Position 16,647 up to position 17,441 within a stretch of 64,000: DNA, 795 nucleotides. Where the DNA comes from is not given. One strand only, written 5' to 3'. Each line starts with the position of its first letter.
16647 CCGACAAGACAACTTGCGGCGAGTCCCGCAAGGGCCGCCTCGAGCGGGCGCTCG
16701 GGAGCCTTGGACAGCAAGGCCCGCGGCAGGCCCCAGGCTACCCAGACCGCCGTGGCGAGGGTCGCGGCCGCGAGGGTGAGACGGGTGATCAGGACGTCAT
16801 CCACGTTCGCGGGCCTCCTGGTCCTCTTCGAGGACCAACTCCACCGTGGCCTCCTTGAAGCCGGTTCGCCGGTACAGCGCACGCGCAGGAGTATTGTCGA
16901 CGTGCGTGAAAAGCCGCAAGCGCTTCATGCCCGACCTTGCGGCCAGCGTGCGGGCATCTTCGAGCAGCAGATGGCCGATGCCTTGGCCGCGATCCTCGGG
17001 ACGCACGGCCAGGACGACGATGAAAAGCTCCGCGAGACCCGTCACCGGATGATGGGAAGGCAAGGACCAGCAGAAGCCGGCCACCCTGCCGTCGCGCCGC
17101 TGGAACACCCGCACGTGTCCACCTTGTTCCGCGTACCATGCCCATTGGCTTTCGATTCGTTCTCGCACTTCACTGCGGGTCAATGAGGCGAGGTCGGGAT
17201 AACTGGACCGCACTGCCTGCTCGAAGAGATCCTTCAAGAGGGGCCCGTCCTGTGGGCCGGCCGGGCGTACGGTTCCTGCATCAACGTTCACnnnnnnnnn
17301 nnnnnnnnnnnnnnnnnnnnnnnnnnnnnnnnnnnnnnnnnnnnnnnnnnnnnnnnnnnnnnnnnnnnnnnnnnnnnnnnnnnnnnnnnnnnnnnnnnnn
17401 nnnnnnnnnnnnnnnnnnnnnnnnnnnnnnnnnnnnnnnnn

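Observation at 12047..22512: Uncharacterised ~10.5-kb, seven-gene translationally coupled operon of acidic/Pro-rich bitopic membrane proteins, J-like/TPR proteins, a GNAT and a Zn-ribbon protein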

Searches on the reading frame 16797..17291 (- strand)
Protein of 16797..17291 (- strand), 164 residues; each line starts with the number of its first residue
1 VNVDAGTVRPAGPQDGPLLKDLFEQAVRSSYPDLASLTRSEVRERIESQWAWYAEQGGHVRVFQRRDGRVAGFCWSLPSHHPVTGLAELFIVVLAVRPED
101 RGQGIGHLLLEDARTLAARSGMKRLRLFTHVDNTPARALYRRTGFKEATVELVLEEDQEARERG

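Call 4: search_protein_families(library=pfam, proteins=[window:16797-17291:-], max_evalue=1)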
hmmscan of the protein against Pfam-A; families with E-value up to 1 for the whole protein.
window:16797-17291:- (164 aa): 5 families
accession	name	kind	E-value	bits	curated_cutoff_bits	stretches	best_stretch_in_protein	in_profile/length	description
PF00583.31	Acetyltransf_1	-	5.5e-16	59.3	20.7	1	46-145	23-116/116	Acetyltransferase (GNAT) family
PF13508.13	Acetyltransf_7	-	1.5e-12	48.2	27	1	65-147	9-84/84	Acetyltransferase (GNAT) domain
PF13302.13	Acetyltransf_3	-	4.9e-09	37.4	25.4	1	8-146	4-138/138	Acetyltransferase (GNAT) domain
PF13673.13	Acetyltransf_10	-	2.3e-07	31.3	23.6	1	53-151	25-113/128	Acetyltransferase (GNAT) domain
PF08445.16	FR47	-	1.1e-05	25.8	22.1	1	91-151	24-83/86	FR47-like protein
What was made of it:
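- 16797..17291 (-): g3, 164 aa GNAT N-acetyltransferase (MEB3298553). Its start overlaps the g2 stop by 11 nt. Pfam Acetyltransf_1 at 59.3 bits against a cut-off of 20.7 (call 4).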

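Call 5: search_protein_families(library=ncbifam, proteins=[window:16797-17291:-], max_evalue=1)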
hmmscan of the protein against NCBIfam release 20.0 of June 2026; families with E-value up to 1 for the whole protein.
window:16797-17291:- (164 aa): 32 families (the best 25 are shown)
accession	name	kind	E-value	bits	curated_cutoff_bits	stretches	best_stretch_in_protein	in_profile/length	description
TIGR03448.1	mycothiol_MshD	equivalog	1.7e-12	47.3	163.1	1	29-152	174-292/294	mycothiol synthase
TIGR01575.1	rimI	equivalog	3e-12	46.8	86.4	1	63-150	36-117/132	ribosomal protein S18-alanine N-acetyltransferase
NF040503.1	resist_ArsN1a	equivalog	1.5e-11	44.3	170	1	8-150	1-138/159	arsinothricin resistance N-acetyltransferase ArsN1 family A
NF041716.1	HxA_phane_GNAT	equivalog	2.5e-10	40.5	250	1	7-153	3-148/152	cyclophane-containing RiPP N-acetyltransferase HaaN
NF008212.0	PRK10975.1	equivalog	1.7e-07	31.3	219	1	91-146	166-221/232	dTDP-4-amino-4,6-dideoxy-D-galactose acyltransferase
NF002959.0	PRK03624.1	equivalog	4.1e-06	26.5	124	1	92-150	76-134/147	GNAT family acetyltransferase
NF040501.1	resist_ArsN2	equivalog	7.5e-06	25.6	125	1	94-153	54-109/133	arsenic resistance N-acetyltransferase ArsN2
TIGR02382.1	wecD_rffC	equivalog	1e-05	25.2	195.1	1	91-145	126-180/191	dTDP-4-amino-4,6-dideoxy-D-galactose acyltransferase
NF000487.1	stat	exception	1.2e-05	24.9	420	1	87-151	103-167/189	streptothricin N-acetyltransferase STAT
NF000358.1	sat2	exception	3.7e-05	23.6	360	1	95-153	90-148/174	streptothricin N-acetyltransferase Sat2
NF033083.0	AAC_3_I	equivalog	7.1e-05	23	200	1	87-149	76-138/145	AAC(3)-I family aminoglycoside N-acetyltransferase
NF007025.1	PRK09491.1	equivalog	9.2e-05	22.4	173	1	88-150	62-124/145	ribosomal protein S18-alanine N-acetyltransferase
TIGR01890.1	N-Ac-Glu-synth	equivalog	0.00022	20.3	202.85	1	66-153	329-408/429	amino-acid N-acetyltransferase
NF000497.1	AAC_6p_Iak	exception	0.0004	20.4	325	1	45-148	33-139/153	aminoglycoside N-acetyltransferase AAC(6')-Iak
NF043067.1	AAC_6p_group_E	equivalog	0.00051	19.9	140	1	91-149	73-131/140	aminoglycoside 6'-N-acetyltransferase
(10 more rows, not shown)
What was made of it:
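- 16797..17291 (-): It falls below the cut-off of every specific NCBIfam equivalog: RimI 46.8/86.4, MshD 47.3/163 (call 5).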

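Call 20: search_protein_families(library=padloc, proteins=[window:16797-17291:-], max_evalue=1)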
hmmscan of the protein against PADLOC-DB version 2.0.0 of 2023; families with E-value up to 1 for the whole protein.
window:16797-17291:- (164 aa): 0 families

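Call 76: search_solved_structures(query=window:16797-17291:-, max_evalue=0.001)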
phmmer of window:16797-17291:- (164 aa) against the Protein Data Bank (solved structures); distinct sequences matched with E-value up to 0.001: 18.
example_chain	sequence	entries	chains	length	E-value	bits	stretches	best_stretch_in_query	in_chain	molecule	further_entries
2eui_A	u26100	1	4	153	9.7e-06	28.6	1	66-147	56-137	Probable acetyltransferase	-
1u6m_A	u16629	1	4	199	9.9e-06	28.6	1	88-150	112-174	acetyltransferase, GNAT family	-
3owc_A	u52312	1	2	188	1.8e-05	27.8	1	66-149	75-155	Probable acetyltransferase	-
5isv_A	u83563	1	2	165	4.6e-05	26.4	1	55-152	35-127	Ribosomal-protein-alanine acetyltransferase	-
3fyn_A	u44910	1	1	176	0.00014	24.8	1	90-149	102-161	Integron gene cassette protein HFX_CASS3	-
2ge3_A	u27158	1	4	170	0.00015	24.7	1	59-146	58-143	probable acetyltransferase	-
7l1k_A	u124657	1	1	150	0.00032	23.7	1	84-145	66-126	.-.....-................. 30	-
1on0_A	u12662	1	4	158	0.00036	23.5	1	66-151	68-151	YycN protein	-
2cnm_A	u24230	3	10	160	0.00039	23.4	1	67-151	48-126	MODIFICATION OF 30S RIBOSOMAL SUBUNIT PROTEIN S18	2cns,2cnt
1vkc_A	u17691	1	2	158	0.0005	23.1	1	38-149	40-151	putative acetyl transferase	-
1ufh_A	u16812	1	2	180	0.00054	23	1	66-151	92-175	YYCN protein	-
2vi7_A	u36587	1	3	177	0.00056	22.9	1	89-146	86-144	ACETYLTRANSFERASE PA1377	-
5dwm_A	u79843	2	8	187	0.00075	22.5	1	13-125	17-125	Phosphinothricin N-acetyltransferase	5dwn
6wqb_A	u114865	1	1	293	0.00084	22.3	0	92-150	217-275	N-terminal acetyltransferase, GNAT family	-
6wqc_A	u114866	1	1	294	0.00085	22.3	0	92-150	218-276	N-terminal acetyltransferase, GNAT family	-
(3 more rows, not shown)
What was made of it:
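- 16797..17291 (-): PDB relatives are generic GNATs, including RimI and N-alpha-acetyltransferases (call 76).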

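Call 86: search_protein_families(library=phrogs, proteins=[window:16797-17291:-], max_evalue=0.01)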
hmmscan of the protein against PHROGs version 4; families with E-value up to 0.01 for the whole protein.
window:16797-17291:- (164 aa): 3 families
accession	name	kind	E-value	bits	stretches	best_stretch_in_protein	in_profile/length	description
phrog_1249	-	other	5.2e-19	69.7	1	7-156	9-157/180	acetyltransferase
phrog_3810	-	other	2.2e-13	51.5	1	56-154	57-151/155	acetyltransferase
phrog_8663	-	unknown function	0.0024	17.9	1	90-157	221-290/314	-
